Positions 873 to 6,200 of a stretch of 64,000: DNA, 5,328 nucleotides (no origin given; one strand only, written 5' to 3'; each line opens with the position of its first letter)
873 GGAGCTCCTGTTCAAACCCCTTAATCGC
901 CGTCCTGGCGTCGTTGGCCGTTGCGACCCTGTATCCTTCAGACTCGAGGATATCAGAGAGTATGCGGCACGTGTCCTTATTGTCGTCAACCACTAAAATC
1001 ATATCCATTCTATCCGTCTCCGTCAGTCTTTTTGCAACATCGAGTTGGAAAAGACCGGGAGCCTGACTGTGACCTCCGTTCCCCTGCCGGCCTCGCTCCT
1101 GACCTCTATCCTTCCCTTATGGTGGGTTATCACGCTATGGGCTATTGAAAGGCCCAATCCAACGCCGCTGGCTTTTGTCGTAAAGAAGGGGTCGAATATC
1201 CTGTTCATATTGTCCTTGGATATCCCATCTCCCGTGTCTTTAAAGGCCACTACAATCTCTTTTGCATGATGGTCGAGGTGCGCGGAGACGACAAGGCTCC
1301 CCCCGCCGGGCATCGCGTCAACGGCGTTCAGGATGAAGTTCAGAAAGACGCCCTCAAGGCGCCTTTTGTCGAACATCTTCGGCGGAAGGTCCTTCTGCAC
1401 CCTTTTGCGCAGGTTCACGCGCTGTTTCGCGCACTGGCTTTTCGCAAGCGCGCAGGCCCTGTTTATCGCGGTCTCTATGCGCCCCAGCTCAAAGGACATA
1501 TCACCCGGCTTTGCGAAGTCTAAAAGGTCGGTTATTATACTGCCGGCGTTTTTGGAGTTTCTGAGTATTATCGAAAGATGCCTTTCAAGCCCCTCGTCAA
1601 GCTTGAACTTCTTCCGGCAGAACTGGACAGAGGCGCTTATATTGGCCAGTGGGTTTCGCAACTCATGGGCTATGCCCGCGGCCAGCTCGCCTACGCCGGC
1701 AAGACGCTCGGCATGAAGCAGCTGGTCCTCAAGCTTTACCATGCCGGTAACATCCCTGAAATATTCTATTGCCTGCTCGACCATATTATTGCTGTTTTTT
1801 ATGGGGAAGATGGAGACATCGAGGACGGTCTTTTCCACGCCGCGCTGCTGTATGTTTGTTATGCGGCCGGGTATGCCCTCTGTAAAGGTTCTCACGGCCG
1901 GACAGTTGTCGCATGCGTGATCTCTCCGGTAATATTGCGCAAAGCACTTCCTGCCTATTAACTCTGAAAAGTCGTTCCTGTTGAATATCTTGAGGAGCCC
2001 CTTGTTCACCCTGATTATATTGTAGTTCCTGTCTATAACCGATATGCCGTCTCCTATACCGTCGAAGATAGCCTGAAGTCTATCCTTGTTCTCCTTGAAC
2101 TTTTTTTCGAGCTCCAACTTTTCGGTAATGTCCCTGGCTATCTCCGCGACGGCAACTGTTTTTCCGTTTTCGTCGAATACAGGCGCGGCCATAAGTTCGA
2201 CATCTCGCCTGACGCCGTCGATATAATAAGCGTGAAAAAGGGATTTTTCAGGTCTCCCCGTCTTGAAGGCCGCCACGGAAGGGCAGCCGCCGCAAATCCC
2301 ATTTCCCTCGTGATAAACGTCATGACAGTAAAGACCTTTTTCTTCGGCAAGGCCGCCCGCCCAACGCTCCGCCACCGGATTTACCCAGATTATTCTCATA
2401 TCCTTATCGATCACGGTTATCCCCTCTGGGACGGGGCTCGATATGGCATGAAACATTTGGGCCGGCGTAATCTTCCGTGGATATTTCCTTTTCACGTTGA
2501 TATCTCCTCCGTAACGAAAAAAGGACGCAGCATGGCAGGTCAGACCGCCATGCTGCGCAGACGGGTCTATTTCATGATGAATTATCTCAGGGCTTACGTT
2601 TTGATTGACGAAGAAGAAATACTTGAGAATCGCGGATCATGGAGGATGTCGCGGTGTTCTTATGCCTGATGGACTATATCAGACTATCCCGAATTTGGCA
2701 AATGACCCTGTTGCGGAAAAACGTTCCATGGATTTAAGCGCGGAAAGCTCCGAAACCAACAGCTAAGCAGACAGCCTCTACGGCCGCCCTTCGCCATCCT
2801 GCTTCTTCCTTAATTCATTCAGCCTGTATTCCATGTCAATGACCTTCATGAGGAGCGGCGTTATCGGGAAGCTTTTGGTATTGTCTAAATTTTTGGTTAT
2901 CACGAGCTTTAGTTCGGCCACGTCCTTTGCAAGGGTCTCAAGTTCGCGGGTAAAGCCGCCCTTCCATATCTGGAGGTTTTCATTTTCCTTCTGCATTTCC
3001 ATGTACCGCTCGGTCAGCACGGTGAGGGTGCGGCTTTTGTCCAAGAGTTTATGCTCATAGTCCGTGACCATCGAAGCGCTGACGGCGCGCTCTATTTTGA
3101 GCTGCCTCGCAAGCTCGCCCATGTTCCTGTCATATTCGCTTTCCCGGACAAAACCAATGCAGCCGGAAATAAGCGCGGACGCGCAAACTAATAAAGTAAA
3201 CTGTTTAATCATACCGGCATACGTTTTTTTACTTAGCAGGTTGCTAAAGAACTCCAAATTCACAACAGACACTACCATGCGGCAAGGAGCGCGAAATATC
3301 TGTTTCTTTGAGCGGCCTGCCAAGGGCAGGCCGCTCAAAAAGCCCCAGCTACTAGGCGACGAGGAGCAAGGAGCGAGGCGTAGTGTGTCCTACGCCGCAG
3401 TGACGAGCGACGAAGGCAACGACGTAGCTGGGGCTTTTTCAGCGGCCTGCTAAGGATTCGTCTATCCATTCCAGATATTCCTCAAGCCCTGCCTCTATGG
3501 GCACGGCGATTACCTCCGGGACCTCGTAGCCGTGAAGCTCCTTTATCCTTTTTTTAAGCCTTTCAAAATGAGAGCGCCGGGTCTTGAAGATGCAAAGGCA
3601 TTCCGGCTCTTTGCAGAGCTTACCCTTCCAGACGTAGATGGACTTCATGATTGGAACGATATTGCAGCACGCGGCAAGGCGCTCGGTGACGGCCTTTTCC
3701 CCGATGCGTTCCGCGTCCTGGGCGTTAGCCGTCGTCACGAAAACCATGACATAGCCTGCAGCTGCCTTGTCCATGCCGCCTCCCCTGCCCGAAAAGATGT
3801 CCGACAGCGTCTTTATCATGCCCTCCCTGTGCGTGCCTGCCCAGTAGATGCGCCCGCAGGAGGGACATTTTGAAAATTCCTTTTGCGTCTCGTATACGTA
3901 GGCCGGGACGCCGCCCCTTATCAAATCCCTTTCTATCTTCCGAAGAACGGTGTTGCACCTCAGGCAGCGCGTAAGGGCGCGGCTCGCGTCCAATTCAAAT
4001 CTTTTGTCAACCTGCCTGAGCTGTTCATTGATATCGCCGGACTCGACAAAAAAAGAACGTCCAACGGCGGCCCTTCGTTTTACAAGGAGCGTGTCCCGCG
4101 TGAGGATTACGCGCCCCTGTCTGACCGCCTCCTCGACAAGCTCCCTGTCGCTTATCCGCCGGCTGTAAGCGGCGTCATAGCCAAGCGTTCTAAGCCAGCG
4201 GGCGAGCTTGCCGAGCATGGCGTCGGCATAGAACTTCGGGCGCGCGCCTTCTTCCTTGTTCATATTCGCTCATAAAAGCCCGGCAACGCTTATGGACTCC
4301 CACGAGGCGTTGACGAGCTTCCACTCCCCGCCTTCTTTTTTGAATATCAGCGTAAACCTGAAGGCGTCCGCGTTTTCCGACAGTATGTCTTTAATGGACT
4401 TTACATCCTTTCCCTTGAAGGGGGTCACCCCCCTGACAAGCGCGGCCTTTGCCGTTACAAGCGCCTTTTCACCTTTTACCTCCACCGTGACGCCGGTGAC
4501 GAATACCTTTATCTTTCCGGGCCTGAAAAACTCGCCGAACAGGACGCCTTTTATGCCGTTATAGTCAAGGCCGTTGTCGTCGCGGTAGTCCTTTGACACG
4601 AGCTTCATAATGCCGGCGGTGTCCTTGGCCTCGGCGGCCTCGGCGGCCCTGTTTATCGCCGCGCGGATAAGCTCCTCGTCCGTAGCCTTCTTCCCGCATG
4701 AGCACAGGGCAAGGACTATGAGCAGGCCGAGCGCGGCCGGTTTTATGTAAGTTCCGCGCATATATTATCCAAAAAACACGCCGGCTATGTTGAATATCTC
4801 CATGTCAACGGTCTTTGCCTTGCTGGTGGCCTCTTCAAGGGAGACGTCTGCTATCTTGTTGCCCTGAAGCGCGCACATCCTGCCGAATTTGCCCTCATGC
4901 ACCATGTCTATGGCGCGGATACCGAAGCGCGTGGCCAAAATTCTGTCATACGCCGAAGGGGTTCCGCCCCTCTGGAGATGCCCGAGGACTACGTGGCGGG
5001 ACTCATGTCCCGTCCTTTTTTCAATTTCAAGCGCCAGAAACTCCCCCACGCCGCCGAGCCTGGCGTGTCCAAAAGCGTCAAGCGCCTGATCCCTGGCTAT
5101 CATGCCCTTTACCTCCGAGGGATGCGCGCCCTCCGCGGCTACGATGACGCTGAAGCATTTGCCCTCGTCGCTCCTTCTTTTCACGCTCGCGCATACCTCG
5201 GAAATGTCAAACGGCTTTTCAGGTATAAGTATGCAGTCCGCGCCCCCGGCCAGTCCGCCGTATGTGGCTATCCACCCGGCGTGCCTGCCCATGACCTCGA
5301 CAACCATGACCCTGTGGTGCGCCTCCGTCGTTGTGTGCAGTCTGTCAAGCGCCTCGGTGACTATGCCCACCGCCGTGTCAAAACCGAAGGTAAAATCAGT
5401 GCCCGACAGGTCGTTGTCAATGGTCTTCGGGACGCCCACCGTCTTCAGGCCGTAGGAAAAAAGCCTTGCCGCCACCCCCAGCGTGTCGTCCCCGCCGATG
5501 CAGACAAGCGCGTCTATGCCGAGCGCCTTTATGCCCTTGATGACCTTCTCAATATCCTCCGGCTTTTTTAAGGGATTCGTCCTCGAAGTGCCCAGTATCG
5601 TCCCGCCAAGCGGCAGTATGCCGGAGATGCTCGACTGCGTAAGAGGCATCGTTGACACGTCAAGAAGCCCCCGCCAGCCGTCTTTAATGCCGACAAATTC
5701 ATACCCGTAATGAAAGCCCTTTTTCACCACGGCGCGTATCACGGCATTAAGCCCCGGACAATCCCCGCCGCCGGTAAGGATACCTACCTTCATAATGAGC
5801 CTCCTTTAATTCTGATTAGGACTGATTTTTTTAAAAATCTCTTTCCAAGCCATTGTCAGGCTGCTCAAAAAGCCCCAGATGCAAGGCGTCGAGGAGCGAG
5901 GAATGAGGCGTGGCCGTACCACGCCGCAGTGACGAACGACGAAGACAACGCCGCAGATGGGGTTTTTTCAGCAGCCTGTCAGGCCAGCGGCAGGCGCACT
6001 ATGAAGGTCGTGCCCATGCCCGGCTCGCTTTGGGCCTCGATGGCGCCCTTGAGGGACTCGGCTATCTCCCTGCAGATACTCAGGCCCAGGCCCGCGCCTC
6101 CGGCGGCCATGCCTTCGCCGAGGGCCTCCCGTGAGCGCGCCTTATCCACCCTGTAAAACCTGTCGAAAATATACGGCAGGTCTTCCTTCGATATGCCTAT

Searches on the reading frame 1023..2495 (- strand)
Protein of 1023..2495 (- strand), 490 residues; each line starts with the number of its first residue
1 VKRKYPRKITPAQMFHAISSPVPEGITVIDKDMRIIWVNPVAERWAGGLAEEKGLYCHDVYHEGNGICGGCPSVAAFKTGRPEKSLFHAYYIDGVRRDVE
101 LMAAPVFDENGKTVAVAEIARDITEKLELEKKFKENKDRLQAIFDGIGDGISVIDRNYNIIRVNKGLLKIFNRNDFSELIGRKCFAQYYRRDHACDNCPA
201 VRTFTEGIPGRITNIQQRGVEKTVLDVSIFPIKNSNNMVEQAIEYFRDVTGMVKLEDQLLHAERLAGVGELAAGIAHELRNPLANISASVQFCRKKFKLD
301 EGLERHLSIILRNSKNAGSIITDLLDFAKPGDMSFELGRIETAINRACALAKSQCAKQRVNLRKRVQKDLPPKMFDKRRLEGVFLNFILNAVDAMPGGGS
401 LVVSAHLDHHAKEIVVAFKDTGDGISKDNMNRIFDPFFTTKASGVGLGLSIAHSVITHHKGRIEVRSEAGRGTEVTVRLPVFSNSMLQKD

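Call 45: search_protein_families(library=pfam, proteins=[window:1023-2495:-], max_evalue=0.00001)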
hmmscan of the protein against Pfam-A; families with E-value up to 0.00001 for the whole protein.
window:1023-2495:- (490 aa): 6 families
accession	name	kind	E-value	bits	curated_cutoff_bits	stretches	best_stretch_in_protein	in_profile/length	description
PF02518.31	HATPase_c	-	6.4e-25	88.2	26.4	1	376-481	2-109/111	Histidine kinase-, DNA gyrase B-, and HSP90-like ATPase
PF13426.13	PAS_9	-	6.3e-22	78.2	27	2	23-125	1-103/103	PAS domain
PF08448.16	PAS_4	-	2.3e-20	73.3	23.1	2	22-126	4-108/110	PAS fold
PF00512.31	HisKA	-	2.4e-15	56.8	26.9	1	269-330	3-63/66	His Kinase A (phospho-acceptor) domain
PF13188.13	PAS_8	-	2.9e-11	43.3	21.8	0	139-183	2-45/65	PAS domain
PF00989.32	PAS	-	1.1e-07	32.3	22.6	0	139-188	2-50/113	PAS fold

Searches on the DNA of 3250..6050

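Call 58: search_rna_families(source=window, start=3250, end=6050, threshold=evalue, max_evalue=10)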
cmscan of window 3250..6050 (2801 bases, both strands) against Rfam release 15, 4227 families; matches with E-value up to 10: 2.
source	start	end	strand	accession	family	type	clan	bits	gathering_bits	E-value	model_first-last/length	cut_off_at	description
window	5797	5876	-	RF00105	SNORD115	Gene; snRNA; snoRNA; CD-box;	-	20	39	2.3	1-82/82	no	Small nucleolar RNA SNORD115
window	3435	3575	-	RF02175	SMAD5-AS1_3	Gene; lncRNA;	-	17.9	60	0.62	1-125/125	no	SMAD5 antisense RNA 1 conserved region 3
